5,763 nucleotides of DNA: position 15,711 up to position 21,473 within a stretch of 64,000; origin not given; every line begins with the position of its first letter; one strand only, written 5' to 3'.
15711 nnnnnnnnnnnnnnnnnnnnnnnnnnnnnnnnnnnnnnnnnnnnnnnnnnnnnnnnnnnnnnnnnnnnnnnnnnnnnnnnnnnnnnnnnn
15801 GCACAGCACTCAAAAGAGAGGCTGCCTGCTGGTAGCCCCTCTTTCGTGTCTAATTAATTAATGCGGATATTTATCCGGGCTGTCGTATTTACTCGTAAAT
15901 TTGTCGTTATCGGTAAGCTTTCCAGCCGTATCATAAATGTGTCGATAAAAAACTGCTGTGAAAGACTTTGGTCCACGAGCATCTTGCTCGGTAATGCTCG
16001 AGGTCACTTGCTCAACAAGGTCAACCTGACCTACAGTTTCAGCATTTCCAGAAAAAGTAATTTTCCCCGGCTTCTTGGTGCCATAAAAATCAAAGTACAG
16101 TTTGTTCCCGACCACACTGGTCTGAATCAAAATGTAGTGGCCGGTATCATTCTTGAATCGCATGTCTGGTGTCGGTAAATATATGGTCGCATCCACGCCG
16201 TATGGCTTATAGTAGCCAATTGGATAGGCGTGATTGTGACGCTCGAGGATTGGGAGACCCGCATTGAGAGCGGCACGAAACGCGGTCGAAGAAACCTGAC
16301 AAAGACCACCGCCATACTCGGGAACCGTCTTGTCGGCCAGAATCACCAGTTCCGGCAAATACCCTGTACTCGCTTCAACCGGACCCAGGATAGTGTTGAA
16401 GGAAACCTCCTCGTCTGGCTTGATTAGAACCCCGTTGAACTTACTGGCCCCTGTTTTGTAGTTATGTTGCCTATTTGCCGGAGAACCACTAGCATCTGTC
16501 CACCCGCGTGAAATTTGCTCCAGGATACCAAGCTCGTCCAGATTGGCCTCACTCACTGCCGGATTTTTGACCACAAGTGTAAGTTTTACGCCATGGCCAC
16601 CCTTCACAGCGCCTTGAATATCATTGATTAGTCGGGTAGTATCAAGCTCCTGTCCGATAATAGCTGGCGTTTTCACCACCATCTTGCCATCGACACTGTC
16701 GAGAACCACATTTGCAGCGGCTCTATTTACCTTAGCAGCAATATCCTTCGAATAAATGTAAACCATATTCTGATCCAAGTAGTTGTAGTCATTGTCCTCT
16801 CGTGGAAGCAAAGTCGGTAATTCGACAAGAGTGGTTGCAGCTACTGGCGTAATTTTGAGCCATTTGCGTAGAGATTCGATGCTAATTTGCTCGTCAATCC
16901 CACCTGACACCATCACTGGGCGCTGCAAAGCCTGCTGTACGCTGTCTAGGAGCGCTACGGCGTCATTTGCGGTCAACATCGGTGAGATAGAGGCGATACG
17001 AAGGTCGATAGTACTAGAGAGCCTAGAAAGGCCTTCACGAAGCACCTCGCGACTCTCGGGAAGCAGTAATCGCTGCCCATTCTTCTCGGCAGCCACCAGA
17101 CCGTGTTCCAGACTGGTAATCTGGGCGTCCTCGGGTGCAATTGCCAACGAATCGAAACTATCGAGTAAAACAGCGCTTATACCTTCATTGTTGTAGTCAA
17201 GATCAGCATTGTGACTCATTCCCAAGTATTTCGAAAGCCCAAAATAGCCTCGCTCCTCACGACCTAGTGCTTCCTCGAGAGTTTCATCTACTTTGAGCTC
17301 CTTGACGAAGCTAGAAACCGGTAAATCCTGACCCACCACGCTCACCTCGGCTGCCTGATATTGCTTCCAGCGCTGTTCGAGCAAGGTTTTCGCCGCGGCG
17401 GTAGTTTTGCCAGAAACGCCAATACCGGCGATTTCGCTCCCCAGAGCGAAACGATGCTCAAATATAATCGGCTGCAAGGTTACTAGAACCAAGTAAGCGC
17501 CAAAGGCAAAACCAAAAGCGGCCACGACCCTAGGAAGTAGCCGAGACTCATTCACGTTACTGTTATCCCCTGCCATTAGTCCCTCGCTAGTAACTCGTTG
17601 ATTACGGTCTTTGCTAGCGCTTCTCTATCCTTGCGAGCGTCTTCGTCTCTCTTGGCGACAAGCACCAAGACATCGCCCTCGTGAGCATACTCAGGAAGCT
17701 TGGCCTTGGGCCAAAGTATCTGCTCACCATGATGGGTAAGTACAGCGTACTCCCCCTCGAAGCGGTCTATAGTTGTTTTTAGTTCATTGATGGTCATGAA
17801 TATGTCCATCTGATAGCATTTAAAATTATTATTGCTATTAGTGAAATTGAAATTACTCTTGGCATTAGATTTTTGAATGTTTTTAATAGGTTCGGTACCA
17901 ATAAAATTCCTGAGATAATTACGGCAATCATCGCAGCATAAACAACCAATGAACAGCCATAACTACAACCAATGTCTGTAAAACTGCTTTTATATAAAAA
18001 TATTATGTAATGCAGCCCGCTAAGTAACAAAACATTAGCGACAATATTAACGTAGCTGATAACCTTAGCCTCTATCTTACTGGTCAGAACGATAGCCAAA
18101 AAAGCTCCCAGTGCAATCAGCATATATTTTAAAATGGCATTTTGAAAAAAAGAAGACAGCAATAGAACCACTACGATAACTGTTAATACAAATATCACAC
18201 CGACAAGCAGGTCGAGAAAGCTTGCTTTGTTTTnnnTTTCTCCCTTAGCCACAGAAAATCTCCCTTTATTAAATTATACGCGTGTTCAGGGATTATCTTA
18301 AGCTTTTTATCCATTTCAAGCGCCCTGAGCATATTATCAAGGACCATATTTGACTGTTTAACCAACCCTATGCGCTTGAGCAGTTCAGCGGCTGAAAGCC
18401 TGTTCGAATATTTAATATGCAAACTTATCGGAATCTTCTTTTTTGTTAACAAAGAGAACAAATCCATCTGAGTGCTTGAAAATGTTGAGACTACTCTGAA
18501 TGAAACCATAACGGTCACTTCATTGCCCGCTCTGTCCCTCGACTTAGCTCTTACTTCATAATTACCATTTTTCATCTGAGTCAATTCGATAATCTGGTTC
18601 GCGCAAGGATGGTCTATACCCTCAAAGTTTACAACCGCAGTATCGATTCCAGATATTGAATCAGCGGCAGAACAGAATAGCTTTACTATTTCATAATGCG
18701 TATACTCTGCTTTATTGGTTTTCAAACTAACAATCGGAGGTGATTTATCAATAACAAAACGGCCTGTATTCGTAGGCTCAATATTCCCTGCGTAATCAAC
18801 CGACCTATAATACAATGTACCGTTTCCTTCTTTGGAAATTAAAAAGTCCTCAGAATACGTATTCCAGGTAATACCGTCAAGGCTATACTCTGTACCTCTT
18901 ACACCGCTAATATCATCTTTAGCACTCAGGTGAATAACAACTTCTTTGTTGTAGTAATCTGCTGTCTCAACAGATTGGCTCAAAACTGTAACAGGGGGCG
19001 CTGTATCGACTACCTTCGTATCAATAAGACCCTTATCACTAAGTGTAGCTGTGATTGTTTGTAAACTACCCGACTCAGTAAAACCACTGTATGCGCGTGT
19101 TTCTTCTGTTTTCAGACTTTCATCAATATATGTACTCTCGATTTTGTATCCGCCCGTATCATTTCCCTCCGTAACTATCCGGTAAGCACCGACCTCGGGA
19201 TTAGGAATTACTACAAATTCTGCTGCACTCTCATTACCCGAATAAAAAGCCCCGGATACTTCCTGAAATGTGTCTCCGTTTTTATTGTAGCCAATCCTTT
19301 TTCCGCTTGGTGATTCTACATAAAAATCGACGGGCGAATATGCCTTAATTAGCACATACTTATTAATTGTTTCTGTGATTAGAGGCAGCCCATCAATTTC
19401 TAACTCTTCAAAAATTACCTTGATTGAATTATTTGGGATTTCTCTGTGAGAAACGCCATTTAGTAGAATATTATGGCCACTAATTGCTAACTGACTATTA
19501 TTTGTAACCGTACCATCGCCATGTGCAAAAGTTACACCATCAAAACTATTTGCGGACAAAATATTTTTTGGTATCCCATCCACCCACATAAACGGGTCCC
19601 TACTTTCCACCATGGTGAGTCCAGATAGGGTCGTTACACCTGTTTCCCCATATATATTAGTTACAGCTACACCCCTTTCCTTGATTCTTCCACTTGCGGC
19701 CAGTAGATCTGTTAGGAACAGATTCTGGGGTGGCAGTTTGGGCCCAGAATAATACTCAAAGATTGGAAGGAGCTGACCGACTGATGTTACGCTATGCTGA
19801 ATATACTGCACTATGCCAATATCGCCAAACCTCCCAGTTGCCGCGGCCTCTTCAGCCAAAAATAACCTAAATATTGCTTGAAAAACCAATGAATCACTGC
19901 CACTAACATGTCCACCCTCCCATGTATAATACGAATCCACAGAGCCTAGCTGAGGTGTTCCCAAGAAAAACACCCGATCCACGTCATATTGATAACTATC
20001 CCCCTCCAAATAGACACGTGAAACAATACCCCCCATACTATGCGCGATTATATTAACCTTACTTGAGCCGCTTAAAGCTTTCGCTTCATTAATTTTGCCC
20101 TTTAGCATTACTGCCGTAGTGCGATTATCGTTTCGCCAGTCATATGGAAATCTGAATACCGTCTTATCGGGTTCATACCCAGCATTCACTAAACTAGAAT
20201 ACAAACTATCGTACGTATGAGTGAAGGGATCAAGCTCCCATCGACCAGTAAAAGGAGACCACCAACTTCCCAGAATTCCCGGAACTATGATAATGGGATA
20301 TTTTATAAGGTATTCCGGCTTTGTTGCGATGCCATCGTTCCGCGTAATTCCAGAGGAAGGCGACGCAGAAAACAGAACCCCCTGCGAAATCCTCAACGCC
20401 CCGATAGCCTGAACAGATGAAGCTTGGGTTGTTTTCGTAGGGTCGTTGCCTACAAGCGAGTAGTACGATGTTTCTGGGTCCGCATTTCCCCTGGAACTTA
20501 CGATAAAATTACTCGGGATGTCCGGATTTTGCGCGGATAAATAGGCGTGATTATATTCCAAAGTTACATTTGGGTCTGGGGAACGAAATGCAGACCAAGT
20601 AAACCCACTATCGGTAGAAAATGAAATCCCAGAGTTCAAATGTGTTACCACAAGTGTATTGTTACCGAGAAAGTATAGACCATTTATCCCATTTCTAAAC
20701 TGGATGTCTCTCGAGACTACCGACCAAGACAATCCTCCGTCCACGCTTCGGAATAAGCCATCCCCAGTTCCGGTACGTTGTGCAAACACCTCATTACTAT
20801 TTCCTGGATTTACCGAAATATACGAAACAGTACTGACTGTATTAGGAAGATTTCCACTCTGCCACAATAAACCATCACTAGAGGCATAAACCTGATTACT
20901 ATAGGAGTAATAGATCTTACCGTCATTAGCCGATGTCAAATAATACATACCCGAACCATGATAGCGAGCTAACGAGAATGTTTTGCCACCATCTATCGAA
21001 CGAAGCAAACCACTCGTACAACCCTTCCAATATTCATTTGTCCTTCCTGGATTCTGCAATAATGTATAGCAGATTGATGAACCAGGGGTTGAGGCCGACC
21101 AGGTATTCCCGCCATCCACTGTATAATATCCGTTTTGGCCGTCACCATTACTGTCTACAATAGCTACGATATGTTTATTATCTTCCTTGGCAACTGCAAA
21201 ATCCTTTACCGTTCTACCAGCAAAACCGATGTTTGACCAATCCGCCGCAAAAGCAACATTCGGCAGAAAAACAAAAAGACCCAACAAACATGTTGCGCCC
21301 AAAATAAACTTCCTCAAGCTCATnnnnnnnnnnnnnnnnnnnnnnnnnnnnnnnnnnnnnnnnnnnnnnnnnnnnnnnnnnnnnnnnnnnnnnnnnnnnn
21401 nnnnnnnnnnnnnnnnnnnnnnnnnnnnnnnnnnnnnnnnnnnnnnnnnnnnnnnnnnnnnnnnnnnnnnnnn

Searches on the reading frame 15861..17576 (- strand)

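Call 59: search_protein_families(library=pfam, proteins=[L011:3460-4326:+, L011:4336-6042:+], max_evalue=0.01)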
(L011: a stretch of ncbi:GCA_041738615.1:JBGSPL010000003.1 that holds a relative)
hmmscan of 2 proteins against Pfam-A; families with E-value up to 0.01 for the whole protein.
L011:3460-4326:+ (289 aa): 4 families
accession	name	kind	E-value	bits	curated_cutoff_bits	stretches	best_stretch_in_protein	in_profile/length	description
PF13641.12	Glyco_tranf_2_3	-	9.5e-06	26.2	27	1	143-198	159-214/230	Glycosyltransferase like family 2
PF13632.12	Glyco_trans_2_3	-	0.00016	22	27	1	144-196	73-124/198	Glycosyl transferase family group 2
PF02709.20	Glyco_transf_7C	-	0.00053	20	23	1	145-190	21-67/78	N-terminal domain of galactosyltransferase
PF00535.33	Glycos_transf_2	-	0.0026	18.2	23.3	1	61-137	54-129/168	Glycosyl transferase family 2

L011:4336-6042:+ (569 aa): 2 families
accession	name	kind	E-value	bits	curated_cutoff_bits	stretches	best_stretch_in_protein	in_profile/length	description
PF13641.12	Glyco_tranf_2_3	-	1.6e-05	25.5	27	0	290-393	25-124/230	Glycosyltransferase like family 2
PF00535.33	Glycos_transf_2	-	0.001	19.5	23.3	1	275-402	11-126/168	Glycosyl transferase family 2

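Call 65: search_protein_families(library=pfam, proteins=[window:15861-17576:-], max_evalue=0.0001)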
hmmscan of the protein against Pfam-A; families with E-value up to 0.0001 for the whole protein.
window:15861-17576:- (572 aa): 2 families
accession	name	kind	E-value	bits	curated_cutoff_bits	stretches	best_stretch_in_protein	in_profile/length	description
PF04294.18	VanW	-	9.4e-42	142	27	1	368-498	1-130/130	VanW like protein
PF12229.13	PG_binding_4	-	1.4e-06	28.9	22.1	0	267-328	52-112/117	Putative peptidoglycan binding domain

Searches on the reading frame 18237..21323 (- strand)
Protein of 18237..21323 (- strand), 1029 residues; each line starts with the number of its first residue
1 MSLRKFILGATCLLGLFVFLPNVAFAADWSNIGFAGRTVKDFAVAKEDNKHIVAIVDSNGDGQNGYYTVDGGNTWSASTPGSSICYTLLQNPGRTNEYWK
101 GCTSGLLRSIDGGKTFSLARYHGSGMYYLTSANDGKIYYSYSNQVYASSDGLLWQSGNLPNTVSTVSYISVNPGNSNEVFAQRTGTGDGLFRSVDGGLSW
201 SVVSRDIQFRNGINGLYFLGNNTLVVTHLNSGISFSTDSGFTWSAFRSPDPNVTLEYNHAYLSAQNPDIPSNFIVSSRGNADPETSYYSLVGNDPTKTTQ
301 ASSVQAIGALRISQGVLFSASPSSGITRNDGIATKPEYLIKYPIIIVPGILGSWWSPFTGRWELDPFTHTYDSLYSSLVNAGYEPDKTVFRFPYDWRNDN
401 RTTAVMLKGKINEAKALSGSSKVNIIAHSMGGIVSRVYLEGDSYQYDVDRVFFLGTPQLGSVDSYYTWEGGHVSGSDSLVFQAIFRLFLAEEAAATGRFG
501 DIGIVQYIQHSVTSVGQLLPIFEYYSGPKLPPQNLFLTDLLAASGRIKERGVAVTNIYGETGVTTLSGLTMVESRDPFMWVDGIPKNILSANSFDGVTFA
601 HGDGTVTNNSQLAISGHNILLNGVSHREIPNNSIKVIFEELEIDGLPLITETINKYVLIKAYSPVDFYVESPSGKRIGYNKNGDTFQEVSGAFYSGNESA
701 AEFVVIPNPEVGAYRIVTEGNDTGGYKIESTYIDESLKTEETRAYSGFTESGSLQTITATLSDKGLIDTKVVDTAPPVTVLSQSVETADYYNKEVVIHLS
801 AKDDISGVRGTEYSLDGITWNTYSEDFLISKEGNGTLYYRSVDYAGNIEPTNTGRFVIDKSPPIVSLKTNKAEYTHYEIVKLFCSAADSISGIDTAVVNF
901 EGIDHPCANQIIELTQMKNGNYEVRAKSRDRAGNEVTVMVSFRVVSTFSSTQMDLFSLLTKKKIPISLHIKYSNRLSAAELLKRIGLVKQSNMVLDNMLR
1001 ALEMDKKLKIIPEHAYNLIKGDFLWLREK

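Call 65: search_protein_families(library=pfam, proteins=[window:18237-21323:-], max_evalue=0.0001)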
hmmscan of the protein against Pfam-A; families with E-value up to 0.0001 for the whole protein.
window:18237-21323:- (1029 aa): 4 families
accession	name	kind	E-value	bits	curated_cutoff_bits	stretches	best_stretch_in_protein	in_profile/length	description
PF02450.21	LCAT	-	2.6e-17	63.6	21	1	370-473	68-177/392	Lecithin:cholesterol acyltransferase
PF15902.12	Sortilin-Vps10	-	1.8e-07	30.8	33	0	190-289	3-102/446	Sortilin, neurotensin receptor 3,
PF00561.26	Abhydrolase_1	-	6e-06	26.5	25.8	1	342-456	1-102/245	alpha/beta hydrolase fold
PF07819.20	PGAP1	-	1.2e-05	25.7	24.3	1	417-461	87-132/233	PGAP1-like alpha/beta domain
